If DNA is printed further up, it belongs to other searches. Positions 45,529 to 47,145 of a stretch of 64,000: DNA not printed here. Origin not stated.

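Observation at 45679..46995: ImmA/IrrE-like C-terminal domain with substituted zinc ligands, a pseudo-peptidase fused to a large unknown domain.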

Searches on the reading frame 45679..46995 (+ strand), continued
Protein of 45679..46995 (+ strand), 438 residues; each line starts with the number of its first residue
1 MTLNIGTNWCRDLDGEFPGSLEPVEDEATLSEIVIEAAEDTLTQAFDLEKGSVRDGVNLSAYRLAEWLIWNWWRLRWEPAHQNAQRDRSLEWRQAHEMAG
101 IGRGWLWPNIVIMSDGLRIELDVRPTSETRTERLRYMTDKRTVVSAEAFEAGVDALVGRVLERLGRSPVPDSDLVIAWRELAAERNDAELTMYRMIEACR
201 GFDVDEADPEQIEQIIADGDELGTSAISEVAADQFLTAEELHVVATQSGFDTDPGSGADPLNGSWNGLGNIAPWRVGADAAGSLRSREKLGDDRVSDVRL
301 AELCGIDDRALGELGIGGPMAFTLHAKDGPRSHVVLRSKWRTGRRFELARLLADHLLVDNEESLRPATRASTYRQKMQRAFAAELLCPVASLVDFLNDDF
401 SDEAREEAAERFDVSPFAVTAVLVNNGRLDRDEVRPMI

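Call 48: list_cluster_members(proteins=[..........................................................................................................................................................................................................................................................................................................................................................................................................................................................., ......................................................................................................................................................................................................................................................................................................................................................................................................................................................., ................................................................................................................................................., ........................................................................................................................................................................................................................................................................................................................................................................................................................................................, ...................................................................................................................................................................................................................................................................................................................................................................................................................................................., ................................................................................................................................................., window:45679-46995:+, window:45263-45682:+])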
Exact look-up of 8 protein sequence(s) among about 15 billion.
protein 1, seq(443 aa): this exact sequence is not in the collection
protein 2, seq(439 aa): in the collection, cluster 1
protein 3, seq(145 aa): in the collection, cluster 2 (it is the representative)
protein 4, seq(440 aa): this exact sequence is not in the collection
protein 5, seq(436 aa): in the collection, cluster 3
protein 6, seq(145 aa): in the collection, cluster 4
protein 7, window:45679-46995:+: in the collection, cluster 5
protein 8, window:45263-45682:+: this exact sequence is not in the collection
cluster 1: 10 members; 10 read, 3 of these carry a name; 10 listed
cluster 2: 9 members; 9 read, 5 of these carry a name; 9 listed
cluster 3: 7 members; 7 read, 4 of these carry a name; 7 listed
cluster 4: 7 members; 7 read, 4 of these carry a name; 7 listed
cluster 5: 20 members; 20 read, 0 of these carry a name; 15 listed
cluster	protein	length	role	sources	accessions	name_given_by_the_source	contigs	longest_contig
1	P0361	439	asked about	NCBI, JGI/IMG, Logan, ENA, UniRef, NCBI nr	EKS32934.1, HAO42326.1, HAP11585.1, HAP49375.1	hypothetical protein G8O24_09870 [Bradyrhizobium sp. INPA01-394B] | hypothetical protein | IrrE N-terminal-like domain-containing protein n=2 Tax=Nitrobacteraceae TaxID=41294 ...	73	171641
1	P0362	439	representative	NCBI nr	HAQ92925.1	hypothetical protein [Afipia sp.]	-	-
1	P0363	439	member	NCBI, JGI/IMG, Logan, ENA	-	hypothetical protein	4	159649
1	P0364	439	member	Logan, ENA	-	-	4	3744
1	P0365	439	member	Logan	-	-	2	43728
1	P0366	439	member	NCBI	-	-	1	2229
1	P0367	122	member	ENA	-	-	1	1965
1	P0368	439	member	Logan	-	-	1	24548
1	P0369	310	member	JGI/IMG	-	-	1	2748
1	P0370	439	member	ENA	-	-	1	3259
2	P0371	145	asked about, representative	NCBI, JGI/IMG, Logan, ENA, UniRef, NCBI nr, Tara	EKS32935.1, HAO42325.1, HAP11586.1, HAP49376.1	hypothetical protein G8O24_09865 [Bradyrhizobium sp. INPA01-394B] | hypothetical protein | Uncharacterized protein n=2 Tax=Nitrobacteraceae TaxID=41294 RepID=K8NZT4_9BRAD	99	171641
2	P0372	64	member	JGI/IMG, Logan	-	hypothetical protein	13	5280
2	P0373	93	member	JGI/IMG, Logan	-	hypothetical protein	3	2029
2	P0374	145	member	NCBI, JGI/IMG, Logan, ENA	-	hypothetical protein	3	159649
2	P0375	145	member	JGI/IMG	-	hypothetical protein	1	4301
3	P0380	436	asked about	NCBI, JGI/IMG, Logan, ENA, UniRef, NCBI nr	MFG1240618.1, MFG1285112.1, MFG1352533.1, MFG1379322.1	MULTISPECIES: hypothetical protein [Xanthobacteraceae] | hypothetical protein | hypothetical protein n=1 Tax=Xanthobacteraceae TaxID=335928 RepID=UPI000BC64417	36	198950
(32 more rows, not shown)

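Call 49: search_protein_families(library=pfam, proteins=[P0361, P0380, P0059, P0087, P0112, P0116], max_evalue=10)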
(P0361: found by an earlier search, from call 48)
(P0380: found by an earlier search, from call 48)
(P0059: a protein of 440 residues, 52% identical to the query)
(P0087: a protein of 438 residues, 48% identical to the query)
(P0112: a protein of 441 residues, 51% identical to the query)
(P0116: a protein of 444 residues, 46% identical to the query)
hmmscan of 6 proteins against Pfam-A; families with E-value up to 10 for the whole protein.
P0361 (439 aa): 1 family
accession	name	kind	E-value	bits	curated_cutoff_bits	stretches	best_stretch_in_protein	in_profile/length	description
PF06971.19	Put_DNA-bind_N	-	0.02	15.4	27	1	277-306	15-44/49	Putative DNA-binding protein N-terminus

P0380 (436 aa): 1 family
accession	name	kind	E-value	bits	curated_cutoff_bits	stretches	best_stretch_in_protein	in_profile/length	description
PF19121.6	DUF5805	-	0.1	13.4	28.5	1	179-209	13-43/67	Family of unknown function (DUF5805)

P0059 (440 aa): 3 families
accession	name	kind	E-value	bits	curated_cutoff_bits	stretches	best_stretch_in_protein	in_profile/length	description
PF06114.19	Peptidase_M78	-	0.008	16.4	22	1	372-421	74-122/123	IrrE N-terminal-like domain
PF10743.14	Phage_Cox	-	0.066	13.5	27.5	1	285-345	4-69/87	Regulatory phage protein cox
PF03186.18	CobD_Cbib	-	0.18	11.5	34.4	1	349-379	5-35/282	CobD/Cbib protein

P0087 (438 aa): 1 family
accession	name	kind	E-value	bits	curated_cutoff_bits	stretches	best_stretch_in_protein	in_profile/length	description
PF06114.19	Peptidase_M78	-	0.041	14.1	22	1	336-414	38-117/123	IrrE N-terminal-like domain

P0112 (441 aa): 1 family
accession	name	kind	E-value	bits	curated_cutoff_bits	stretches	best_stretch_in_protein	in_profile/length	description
PF09628.15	YvfG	-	0.25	12.2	25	1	385-429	9-54/67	YvfG protein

P0116 (444 aa): 1 family
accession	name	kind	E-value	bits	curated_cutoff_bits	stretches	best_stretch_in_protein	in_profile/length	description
PF06114.19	Peptidase_M78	-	0.0021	18.3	22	1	335-422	30-119/123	IrrE N-terminal-like domain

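Call 50: search_protein_families(library=pfam, alignment_id=A1, max_evalue=1)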
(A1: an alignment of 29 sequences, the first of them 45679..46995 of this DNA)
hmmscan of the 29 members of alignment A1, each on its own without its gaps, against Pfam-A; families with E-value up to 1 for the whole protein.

A. member 1, window:45679-46995:+ (438 aa): 1 family
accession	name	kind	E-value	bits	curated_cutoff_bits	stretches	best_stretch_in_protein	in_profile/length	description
PF18033.7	SpuA_C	-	0.17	12.5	26.3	1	169-231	10-71/93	SpuA C-terminal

B. families by the number of members that match (of 29 scanned): 10 families
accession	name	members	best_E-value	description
PF06114.19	Peptidase_M78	15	0.00036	IrrE N-terminal-like domain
PF13404.12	HTH_AsnC-type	1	0.03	AsnC-type helix-turn-helix domain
PF10743.14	Phage_Cox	1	0.066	Regulatory phage protein cox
PF13412.12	HTH_24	1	0.088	Winged helix-turn-helix DNA-binding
PF18033.7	SpuA_C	1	0.17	SpuA C-terminal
PF03186.18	CobD_Cbib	1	0.18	CobD/Cbib protein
PF11153.13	DUF2931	1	0.19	Protein of unknown function (DUF2931)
PF15056.11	NRN1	1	0.22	Neuritin protein family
PF02459.20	Adeno_terminal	1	0.24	Adenoviral DNA terminal protein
PF09628.15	YvfG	1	0.25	YvfG protein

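Call 51: search_protein_families(library=phrogs, proteins=[window:45679-46995:+, P0361, P0371], max_evalue=1)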
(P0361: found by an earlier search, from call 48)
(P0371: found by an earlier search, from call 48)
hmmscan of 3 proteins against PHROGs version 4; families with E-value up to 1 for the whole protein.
window:45679-46995:+ (438 aa): 1 family
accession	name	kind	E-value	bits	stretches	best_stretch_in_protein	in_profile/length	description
phrog_3107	-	unknown function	0.28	12.3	1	371-399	3-31/66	-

P0361 (439 aa): 0 families

P0371 (145 aa): 0 families

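Call 66: fold_search(model_id=the predicted structure, library=viral)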
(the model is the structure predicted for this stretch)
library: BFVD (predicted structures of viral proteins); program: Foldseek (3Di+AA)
matches with E <= 10: 218; with E <= 0.001: 0
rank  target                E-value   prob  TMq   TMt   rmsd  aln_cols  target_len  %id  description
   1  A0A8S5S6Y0            2.8e-02  1.00  0.28  0.51   5.8       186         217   17  IrrE protein [Siphoviridae sp. ctAFE3]
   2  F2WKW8                1.0e-01  0.85  0.17  0.49   8.8       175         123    8  Uncharacterized protein [Lausannevirus]
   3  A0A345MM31            1.8e-01  0.96  0.26  0.56   6.4       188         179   12  (no name in the UniProt tables at hand)
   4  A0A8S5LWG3            2.8e-01  0.09  0.11  0.11  18.5       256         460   13  Internal head protein [Myoviridae sp. cto1k8]
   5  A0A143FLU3            4.2e-01  0.51  0.16  0.45   6.6       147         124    8  (no name in the UniProt tables at hand)
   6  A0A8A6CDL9            4.2e-01  0.04  0.11  0.11  23.8       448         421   14  (no name in the UniProt tables at hand)
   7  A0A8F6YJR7            6.9e-01  0.06  0.12  0.13  24.6       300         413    8  RNA-directed RNA polymerase (Fragment) [Cane toad-associated chuvirus]
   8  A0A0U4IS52            7.6e-01  0.38  0.20  0.51   7.2       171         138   18  (no name in the UniProt tables at hand)
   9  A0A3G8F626            8.4e-01  0.12  0.09  0.16  19.5       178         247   15  (no name in the UniProt tables at hand)
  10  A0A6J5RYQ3            8.4e-01  0.07  0.13  0.10  20.6       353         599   13  Uncharacterized protein [uncultured Caudovirales phage]
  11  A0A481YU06            9.3e-01  0.02  0.11  0.11  25.2       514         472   14  Cyclin-dependent protein kinase [Marseillevirus LCMAC103]
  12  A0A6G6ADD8            1.0e+00  0.33  0.18  0.46   7.9       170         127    9  Uncharacterized protein [Borely moumouvirus]
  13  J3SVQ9                1.2e+00  0.03  0.08  0.06  21.9       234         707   14  Uncharacterized protein [Caulobacter phage phiCbK]
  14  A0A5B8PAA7            1.2e+00  0.02  0.10  0.08  19.4       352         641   14  RNA-directed RNA polymerase L (Fragment) [Jemez Springs virus]
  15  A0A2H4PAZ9            1.3e+00  0.05  0.10  0.09  17.6       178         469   10  (no name in the UniProt tables at hand)
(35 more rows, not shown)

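Call 75: find_encoding_contigs(protein=P0041, flank=8000, max_places=2)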
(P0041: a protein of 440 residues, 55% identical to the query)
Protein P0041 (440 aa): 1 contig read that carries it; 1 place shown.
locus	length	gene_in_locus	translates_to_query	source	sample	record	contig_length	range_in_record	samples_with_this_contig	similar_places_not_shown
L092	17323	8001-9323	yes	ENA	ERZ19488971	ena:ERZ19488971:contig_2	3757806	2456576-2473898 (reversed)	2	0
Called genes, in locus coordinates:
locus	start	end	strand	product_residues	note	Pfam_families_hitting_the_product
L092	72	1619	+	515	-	PF02749:QRPTase_N (faint), PF17767:NAPRTase_N, PF17956:NAPRTase_C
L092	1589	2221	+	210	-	PF00857:Isochorismatase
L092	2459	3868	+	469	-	PF12390:Se-cys_synth_N (weak), PF01212:Beta_elim_lyase (faint), PF03841:SelA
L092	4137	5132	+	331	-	PF02574:S-methyl_trans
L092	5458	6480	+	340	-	PF00478:IMPDH, PF00977:His_biosynth (faint), PF01070:FMN_dh (weak), PF03060:NMO, PF01645:Glu_synthase (weak)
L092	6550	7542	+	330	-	PF00296:Bac_luciferase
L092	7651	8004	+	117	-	-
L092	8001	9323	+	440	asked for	-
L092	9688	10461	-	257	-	PF00005:ABC_tran, PF02463:SMC_N (faint), PF13304:AAA_21 (faint)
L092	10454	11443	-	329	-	PF01032:FecCD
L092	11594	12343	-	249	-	PF01497:Peripla_BP_2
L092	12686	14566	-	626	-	PF07715:Plug, PF00593:TonB_dep_Rec_b-barrel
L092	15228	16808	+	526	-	PF00496:SBP_bac_5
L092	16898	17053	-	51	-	-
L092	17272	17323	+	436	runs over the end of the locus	PF00884:Sulfatase, PF01663:Phosphodiest (faint), PF16347:SGSH_C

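Call 76: find_encoding_contigs(protein=P0112, flank=8000, max_places=2)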
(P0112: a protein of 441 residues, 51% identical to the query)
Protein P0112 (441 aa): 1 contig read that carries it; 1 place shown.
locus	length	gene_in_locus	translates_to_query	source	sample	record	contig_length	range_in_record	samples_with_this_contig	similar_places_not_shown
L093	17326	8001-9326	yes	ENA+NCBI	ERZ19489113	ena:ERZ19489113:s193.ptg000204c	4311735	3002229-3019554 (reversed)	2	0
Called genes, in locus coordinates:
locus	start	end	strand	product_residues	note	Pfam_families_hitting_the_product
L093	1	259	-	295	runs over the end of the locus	PF05708:Peptidase_C92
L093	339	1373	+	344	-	PF04055:Radical_SAM, PF06463:Mob_synth_C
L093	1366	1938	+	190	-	PF06938:DUF1285_N, PF21028:DUF1285_C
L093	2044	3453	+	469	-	PF04326:SLFN_AlbA_2, PF13749:HATPase_c_4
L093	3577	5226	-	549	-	PF00890:FAD_binding_2 (faint), PF01266:DAO (faint), PF01946:Thi4 (faint), PF13450:NAD_binding_8 (weak), PF21162:ETFQO_UQ-bd, PF05187:Fer4_ETF_QO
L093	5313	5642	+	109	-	PF14384:BrnA_antitoxin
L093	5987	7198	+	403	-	-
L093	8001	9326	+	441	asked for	-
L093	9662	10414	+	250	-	PF01012:ETF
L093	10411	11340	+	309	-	PF01012:ETF, PF00766:ETF_alpha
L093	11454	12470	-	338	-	PF02729:OTCace_N, PF00185:OTCace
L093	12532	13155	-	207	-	-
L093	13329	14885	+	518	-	PF13401:AAA_22 (faint), PF22341:GSPE_N1E, PF00437:T2SSE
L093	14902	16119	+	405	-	PF28597:T2SSF_N, PF00482:T2SSF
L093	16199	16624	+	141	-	PF07963:N_methyl (weak), PF08334:T2SSG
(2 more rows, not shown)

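Call 77: find_encoding_contigs(protein=P0011, flank=8000, max_places=2)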
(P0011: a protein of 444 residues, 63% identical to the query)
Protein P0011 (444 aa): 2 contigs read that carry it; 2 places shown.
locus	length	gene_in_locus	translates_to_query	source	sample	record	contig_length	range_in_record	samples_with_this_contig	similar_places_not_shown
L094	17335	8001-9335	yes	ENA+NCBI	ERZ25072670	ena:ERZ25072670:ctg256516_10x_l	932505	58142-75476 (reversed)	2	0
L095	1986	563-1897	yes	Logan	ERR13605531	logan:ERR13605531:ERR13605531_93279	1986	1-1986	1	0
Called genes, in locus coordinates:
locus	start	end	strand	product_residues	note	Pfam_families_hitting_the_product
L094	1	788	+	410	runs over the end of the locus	PF02463:SMC_N, PF11398:DUF2813 (faint), PF13175:AAA_15, PF13476:AAA_23 (weak), PF13304:AAA_21, PF13175:AAA_15 (weak)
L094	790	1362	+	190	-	PF14103:DUF4276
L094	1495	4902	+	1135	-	PF00271:Helicase_C (weak)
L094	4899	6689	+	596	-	PF09369:MZB (weak)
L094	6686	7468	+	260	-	PF13091:PLDc_2, PF00614:PLDc (weak)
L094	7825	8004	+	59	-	-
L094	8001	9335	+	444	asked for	-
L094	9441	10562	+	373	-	PF01263:Aldose_epim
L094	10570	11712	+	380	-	PF01979:Amidohydro_1 (faint), PF07969:Amidohydro_3 (weak), PF22647:EF_0837-like_N (faint)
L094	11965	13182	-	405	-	PF25174:Beta-prop_THOC3, PF26549:Tricorn_N, PF26550:Tricorn_2nd (weak), PF23381:Beta-prop_IFT122_1st (weak), PF26549:Tricorn_N, PF07676:PD40, PF26549:Tricorn_N, PF26550:Tricorn_2nd, +3 more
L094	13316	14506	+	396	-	PF00291:PALP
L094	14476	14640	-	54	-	-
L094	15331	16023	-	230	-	PF07995:GSDH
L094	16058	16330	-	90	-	-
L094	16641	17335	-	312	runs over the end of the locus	-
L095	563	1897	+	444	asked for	-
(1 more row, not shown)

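Call 78: find_related_loci(query=A1, collection=viral_contigs, flank=6000)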
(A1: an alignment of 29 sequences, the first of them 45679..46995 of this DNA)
Query A1 (438 aa) in viral_contigs; peptide patterns used: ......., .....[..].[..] (x = any residue, [..] = any of these).
41 stretches matched a pattern; 1 encode a relative of the query (tblastn E <= 1e-3); 1 distinct loci.
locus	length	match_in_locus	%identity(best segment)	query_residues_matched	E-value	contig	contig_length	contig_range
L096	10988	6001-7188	34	41-431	4e-52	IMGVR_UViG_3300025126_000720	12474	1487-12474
